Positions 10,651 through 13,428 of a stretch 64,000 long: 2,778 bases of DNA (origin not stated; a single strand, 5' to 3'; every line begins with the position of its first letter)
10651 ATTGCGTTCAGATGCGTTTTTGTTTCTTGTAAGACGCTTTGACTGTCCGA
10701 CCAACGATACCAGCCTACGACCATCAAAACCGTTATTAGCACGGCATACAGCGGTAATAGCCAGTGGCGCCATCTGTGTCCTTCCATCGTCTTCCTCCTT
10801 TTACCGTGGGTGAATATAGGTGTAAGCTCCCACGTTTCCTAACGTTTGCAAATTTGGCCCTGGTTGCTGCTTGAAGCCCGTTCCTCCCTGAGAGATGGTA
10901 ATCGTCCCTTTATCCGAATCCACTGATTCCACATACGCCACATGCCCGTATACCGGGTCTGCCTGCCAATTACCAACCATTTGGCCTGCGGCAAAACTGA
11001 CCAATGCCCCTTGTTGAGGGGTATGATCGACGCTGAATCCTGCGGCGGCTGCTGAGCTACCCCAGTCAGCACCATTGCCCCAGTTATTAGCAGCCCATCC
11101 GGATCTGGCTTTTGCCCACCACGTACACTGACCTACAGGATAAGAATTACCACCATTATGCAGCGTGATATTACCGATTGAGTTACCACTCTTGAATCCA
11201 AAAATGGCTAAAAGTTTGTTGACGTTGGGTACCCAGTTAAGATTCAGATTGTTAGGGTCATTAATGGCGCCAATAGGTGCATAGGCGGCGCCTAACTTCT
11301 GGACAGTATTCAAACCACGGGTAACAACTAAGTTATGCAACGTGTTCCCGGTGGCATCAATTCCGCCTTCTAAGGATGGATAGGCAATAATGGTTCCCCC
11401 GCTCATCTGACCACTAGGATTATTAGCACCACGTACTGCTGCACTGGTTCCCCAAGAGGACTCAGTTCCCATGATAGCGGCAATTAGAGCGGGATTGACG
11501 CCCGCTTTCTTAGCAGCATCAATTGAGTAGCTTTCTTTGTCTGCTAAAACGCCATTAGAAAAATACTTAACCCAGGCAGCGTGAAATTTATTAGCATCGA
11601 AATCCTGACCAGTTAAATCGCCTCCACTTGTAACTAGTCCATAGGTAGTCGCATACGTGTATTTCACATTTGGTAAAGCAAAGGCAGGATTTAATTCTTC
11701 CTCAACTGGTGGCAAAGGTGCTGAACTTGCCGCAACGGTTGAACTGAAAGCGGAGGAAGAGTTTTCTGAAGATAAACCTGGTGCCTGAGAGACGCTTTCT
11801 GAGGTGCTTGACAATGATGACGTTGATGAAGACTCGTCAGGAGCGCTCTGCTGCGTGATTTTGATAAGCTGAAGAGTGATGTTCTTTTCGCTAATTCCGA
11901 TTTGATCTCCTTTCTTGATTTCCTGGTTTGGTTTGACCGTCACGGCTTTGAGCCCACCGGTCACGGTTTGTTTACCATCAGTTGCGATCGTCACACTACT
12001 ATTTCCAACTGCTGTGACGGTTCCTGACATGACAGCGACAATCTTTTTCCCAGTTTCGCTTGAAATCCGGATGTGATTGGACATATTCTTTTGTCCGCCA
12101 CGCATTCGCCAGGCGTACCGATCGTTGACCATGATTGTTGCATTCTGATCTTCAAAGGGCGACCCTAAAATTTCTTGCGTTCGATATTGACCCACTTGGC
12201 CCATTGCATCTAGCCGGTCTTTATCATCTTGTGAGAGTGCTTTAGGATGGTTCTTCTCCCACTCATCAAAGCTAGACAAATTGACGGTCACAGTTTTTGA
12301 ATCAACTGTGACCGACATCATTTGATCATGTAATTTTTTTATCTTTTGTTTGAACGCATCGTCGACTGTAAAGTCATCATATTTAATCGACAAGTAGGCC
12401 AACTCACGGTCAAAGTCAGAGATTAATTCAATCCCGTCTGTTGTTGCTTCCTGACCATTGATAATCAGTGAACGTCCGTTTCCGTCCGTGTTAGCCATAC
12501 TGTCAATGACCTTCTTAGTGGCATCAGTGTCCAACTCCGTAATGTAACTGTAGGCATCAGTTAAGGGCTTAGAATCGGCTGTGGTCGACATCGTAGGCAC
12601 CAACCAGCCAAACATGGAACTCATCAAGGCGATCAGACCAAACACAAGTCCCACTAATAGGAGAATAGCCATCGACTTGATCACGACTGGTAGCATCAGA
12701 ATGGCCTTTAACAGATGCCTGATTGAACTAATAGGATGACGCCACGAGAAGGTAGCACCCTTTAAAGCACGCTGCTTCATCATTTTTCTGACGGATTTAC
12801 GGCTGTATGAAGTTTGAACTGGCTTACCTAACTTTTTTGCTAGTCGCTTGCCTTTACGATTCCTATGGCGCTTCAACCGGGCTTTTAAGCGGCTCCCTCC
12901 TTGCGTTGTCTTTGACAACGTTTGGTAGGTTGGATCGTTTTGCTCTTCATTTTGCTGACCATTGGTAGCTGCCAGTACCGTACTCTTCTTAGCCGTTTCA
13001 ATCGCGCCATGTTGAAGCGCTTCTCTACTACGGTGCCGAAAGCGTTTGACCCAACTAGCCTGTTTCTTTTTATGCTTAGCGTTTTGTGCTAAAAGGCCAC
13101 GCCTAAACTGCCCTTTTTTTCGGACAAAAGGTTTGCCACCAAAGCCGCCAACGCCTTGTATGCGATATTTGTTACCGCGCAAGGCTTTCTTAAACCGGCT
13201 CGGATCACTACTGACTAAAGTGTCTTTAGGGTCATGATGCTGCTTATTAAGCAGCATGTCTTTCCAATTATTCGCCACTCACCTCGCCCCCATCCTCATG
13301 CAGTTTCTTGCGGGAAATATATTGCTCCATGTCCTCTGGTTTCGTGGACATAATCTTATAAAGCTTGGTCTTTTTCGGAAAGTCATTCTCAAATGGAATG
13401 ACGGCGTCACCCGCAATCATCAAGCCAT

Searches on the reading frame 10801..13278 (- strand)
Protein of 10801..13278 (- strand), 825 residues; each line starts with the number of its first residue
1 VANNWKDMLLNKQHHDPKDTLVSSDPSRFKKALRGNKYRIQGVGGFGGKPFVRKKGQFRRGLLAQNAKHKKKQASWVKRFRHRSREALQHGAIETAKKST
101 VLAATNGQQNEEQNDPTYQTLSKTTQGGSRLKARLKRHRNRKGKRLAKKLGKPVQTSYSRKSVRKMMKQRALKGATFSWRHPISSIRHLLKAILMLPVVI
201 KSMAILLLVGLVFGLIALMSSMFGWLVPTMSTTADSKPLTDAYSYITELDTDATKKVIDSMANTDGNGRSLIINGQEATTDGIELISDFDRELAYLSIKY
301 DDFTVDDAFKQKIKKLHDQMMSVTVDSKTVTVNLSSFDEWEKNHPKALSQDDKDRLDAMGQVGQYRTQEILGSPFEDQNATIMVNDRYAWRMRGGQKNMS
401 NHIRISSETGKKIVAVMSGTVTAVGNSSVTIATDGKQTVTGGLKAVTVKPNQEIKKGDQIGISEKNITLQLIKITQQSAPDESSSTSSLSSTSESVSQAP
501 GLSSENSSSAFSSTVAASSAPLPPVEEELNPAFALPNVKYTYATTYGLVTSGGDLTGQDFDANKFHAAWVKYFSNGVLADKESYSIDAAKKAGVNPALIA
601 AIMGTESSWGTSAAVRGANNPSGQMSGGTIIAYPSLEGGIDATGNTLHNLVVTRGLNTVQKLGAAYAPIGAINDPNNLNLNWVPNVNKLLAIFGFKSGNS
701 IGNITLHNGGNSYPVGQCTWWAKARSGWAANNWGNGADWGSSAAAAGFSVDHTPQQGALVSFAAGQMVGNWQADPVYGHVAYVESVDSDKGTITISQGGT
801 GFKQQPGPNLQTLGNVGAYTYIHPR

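Call 46: search_protein_families(library=pfam, proteins=[window:10801-13278:-], max_evalue=0.00001)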
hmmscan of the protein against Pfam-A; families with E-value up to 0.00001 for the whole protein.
window:10801-13278:- (825 aa): 3 families
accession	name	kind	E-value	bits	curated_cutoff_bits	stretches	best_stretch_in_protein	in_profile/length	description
PF05257.22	CHAP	-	1.8e-17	64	26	1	710-798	3-80/81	CHAP domain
PF01551.29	Peptidase_M23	-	1.1e-06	29.1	28.7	1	401-465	4-74/96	Peptidase family M23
PF01832.25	Glucosaminidase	-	3.3e-06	28.2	30.2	0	585-648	4-80/123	Mannosyl-glycoprotein endo-beta-N-acetylglucosaminidase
